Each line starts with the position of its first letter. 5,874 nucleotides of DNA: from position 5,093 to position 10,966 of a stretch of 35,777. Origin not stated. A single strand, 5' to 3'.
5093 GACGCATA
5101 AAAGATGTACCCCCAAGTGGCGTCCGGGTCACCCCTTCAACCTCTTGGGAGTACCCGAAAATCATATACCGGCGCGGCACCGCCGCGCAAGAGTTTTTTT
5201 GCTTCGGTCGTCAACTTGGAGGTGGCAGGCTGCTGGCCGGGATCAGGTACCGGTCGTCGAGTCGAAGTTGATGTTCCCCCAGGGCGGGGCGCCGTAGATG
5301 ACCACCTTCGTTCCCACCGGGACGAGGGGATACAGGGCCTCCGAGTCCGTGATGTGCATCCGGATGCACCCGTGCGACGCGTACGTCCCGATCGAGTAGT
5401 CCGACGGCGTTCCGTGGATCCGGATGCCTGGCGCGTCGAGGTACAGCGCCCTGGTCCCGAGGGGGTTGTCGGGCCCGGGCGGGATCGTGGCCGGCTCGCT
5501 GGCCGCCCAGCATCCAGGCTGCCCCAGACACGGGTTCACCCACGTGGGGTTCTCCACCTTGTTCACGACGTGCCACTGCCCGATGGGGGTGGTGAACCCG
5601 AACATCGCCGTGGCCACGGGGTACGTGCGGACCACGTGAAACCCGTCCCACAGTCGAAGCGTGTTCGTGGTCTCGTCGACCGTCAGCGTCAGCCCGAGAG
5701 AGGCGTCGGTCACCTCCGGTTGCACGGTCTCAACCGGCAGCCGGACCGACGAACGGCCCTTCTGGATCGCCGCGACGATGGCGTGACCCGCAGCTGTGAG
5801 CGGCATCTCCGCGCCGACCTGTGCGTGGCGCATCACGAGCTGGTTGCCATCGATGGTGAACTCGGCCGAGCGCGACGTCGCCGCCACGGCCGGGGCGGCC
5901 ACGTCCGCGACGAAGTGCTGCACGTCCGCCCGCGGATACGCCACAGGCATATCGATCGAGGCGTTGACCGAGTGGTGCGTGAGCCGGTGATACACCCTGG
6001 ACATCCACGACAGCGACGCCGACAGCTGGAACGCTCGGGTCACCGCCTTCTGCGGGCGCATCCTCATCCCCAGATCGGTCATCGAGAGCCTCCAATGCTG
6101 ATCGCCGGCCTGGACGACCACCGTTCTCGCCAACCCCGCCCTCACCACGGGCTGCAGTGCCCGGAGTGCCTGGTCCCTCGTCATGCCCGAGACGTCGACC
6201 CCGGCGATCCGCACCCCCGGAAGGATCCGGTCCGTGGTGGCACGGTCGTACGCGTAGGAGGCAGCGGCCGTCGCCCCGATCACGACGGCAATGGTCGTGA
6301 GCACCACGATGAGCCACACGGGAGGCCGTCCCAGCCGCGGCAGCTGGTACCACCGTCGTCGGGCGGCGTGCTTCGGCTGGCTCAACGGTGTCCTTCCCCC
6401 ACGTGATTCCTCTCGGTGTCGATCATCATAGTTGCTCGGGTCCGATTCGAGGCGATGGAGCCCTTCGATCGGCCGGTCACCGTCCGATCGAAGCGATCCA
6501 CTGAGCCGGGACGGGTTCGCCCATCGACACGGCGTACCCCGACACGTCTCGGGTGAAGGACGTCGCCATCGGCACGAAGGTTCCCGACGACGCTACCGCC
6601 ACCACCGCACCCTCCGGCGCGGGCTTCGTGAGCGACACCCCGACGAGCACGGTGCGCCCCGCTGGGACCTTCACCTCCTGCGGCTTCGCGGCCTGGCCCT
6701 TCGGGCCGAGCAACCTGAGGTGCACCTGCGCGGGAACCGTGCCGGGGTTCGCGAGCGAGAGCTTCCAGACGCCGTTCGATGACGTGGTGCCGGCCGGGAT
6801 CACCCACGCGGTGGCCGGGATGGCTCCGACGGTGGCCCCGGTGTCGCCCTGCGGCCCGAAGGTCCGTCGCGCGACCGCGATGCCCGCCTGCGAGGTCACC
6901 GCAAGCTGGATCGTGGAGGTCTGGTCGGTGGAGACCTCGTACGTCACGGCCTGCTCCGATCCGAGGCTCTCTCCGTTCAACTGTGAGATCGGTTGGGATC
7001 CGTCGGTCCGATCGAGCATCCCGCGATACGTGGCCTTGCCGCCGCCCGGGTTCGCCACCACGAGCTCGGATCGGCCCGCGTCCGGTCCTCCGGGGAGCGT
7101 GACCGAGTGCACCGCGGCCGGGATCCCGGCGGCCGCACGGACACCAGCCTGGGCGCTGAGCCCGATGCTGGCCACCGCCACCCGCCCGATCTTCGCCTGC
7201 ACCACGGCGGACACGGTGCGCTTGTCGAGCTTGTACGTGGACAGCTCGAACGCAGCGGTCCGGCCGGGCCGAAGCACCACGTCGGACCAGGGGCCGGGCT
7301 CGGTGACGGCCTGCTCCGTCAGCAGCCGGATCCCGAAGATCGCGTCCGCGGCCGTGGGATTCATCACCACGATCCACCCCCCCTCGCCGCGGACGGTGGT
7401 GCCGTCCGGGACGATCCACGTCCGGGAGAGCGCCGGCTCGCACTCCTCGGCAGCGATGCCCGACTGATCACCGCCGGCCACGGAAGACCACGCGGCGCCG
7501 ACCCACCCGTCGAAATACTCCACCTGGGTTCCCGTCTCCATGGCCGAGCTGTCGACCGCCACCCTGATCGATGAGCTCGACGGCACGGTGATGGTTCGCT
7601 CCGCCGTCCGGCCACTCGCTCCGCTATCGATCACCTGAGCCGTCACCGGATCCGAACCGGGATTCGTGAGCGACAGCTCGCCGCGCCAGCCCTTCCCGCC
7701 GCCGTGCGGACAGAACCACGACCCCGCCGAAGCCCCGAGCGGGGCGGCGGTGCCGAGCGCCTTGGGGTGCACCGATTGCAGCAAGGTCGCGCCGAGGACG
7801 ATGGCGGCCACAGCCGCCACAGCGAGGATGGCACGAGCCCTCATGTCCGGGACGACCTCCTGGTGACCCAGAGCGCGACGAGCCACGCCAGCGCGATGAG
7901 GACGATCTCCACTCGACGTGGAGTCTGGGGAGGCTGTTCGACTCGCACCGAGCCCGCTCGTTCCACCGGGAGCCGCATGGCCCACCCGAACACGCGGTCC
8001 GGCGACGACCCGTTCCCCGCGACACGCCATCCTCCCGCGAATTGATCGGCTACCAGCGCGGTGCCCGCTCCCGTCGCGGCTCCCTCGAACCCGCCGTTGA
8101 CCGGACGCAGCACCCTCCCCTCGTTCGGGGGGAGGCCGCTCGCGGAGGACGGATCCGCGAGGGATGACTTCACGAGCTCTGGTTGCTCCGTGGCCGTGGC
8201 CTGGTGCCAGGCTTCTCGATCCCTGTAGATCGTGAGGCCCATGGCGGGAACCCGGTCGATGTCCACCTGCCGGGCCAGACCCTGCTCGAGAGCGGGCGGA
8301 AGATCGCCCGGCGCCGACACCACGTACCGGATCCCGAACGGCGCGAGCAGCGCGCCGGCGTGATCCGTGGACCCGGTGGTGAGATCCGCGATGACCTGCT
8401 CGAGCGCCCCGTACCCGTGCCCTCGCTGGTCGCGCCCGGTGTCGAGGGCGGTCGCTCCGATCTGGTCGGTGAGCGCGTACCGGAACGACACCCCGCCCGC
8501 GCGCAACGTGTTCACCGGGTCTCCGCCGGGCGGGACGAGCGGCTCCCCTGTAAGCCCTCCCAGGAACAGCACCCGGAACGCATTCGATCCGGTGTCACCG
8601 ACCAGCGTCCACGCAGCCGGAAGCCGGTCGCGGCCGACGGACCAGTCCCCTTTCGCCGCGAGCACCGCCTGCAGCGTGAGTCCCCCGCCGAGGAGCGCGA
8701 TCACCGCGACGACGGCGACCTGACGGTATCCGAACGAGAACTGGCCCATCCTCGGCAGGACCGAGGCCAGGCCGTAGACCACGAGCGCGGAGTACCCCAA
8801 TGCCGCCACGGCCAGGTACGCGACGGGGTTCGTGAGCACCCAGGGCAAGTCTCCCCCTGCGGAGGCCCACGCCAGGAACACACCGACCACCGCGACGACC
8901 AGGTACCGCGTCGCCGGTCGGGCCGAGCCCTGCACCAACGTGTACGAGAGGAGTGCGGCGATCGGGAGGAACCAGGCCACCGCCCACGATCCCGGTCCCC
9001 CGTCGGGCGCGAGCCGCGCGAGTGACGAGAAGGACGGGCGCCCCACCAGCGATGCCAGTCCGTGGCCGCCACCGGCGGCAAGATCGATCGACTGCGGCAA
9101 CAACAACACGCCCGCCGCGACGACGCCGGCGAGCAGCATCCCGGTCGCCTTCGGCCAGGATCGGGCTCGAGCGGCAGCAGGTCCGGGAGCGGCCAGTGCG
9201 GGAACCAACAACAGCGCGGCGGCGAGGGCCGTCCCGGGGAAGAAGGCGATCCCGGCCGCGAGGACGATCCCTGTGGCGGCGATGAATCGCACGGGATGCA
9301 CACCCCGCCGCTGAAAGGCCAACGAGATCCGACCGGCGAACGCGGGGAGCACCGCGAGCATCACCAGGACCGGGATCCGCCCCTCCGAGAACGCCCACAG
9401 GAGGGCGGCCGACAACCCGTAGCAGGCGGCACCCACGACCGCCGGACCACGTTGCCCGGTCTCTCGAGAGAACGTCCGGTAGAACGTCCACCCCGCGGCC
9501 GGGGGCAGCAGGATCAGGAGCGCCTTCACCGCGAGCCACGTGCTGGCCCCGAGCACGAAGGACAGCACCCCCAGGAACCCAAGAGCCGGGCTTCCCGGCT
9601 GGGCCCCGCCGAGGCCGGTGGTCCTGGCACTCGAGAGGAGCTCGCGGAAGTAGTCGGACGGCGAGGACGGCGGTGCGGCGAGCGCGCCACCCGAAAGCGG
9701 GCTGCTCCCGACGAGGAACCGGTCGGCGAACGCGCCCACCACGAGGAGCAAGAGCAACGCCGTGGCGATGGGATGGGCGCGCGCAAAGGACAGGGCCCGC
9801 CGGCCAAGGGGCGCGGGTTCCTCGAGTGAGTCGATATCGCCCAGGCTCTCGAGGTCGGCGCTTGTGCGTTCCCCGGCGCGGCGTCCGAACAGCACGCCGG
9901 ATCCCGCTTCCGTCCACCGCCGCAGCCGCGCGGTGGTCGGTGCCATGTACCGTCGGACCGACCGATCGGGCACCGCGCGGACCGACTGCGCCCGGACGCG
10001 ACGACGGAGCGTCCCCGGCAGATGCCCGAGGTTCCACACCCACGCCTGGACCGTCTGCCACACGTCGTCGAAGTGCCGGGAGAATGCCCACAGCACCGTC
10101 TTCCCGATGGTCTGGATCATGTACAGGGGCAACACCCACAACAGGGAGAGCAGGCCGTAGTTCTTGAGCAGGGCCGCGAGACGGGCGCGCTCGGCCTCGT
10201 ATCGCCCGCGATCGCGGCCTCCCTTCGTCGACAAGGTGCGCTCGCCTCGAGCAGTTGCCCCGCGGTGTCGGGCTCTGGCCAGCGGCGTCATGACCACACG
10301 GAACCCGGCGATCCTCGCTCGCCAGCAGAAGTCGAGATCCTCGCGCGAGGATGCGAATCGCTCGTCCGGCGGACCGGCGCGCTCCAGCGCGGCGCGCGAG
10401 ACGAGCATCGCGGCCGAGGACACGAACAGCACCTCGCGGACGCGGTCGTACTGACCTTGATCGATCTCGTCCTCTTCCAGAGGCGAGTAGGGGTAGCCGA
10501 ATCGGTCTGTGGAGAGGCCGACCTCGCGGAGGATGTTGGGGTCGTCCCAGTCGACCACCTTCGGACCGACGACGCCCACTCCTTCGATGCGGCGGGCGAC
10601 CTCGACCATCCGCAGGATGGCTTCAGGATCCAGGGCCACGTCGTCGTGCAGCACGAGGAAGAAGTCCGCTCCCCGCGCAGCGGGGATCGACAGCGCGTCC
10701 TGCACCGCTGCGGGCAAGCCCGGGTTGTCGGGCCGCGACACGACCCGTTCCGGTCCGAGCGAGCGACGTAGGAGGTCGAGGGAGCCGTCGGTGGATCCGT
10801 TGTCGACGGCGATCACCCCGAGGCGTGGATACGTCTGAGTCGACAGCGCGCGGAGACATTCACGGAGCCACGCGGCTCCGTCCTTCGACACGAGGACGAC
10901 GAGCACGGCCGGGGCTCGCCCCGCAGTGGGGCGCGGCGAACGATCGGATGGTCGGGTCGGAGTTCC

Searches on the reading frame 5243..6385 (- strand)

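Call 73: search_protein_families(library=pfam, proteins=[window:5243-6385:-], max_evalue=0.001)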
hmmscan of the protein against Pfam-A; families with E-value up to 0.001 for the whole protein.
window:5243-6385:- (380 aa): 2 families
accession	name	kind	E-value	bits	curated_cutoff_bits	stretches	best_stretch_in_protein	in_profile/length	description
PF03734.19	YkuD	-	2.8e-23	83.5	23.4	1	234-363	4-146/146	L,D-transpeptidase catalytic domain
PF12229.13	PG_binding_4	-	2.7e-06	28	22.1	1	98-211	1-112/117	Putative peptidoglycan binding domain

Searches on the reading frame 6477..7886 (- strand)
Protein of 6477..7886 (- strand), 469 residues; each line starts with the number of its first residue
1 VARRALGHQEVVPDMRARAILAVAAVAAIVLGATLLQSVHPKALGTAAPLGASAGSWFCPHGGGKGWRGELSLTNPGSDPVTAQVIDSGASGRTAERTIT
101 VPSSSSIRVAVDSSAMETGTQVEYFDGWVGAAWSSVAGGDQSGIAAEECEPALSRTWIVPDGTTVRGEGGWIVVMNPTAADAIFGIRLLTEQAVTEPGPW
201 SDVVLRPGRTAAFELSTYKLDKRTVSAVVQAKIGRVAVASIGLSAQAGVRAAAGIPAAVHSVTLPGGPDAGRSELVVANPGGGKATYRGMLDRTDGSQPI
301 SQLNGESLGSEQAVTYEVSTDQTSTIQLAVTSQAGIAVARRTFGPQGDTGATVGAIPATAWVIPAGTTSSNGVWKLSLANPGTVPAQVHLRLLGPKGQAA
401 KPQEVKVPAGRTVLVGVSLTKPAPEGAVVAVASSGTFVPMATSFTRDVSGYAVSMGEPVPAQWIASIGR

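Call 50: search_protein_families(library=pfam, proteins=[window:6477-7886:-], max_evalue=0.001)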
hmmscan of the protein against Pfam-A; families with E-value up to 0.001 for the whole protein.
window:6477-7886:- (469 aa): 2 families
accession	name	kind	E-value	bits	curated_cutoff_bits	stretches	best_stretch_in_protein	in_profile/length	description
PF18986.5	DUF5719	-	1.4e-23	84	26.2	3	127-349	24-253/319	Family of unknown function (DUF5719)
PF05506.17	PLipase_C_C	-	2.6e-05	25.5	24.4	0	372-419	12-56/80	Bacterial phospholipase C, C-terminal domain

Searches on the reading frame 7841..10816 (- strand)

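Call 50: search_protein_families(library=pfam, proteins=[window:7841-10816:-], max_evalue=0.001)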
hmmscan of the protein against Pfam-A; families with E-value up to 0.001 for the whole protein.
window:7841-10816:- (991 aa): 3 families
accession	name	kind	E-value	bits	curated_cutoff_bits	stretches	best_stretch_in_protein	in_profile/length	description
PF13641.12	Glyco_tranf_2_3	-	2.6e-10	41.2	27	1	25-185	62-212/230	Glycosyltransferase like family 2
PF00535.33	Glycos_transf_2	-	1.5e-07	32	23.3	1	2-88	31-117/168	Glycosyl transferase family 2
PF13632.12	Glyco_trans_2_3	-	3.5e-05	24.1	27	1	53-180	2-119/198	Glycosyl transferase family group 2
